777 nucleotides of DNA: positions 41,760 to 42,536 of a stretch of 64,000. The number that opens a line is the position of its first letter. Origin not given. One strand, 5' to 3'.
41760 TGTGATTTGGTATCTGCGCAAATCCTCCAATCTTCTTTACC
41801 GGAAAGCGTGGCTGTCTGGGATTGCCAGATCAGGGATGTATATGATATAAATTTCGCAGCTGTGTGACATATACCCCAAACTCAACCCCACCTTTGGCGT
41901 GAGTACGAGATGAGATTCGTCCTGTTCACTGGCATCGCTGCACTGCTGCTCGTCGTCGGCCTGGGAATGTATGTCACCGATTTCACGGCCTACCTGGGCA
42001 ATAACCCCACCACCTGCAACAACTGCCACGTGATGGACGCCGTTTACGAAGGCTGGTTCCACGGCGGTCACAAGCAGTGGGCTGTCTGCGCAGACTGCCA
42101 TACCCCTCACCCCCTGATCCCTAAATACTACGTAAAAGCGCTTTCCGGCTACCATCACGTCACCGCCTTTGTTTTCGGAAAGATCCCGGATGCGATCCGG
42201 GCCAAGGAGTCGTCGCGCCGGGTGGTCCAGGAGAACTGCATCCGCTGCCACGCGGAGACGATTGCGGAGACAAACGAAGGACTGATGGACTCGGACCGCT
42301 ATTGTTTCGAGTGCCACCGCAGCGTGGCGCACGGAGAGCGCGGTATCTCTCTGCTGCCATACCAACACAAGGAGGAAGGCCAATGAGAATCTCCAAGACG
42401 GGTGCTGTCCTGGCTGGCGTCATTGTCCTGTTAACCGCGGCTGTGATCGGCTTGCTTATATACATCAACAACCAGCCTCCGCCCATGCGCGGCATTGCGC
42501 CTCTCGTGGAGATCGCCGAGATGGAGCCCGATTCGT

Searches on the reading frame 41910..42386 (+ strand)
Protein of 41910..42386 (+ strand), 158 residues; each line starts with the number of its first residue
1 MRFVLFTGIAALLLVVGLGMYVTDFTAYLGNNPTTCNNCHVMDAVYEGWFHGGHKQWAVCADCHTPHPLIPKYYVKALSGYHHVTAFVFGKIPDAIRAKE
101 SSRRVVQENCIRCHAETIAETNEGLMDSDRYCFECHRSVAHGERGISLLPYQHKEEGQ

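Call 58: search_protein_families(library=ncbifam, proteins=[window:41910-42386:+], max_evalue=1e-10)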
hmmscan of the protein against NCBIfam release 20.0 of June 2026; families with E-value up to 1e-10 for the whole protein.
window:41910-42386:+ (158 aa): 1 family
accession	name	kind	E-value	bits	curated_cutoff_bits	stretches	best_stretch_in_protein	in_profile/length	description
TIGR03153.1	cytochr_NrfH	equivalog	4.4e-45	153.1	134.2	1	11-141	6-138/138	cytochrome c nitrite reductase small subunit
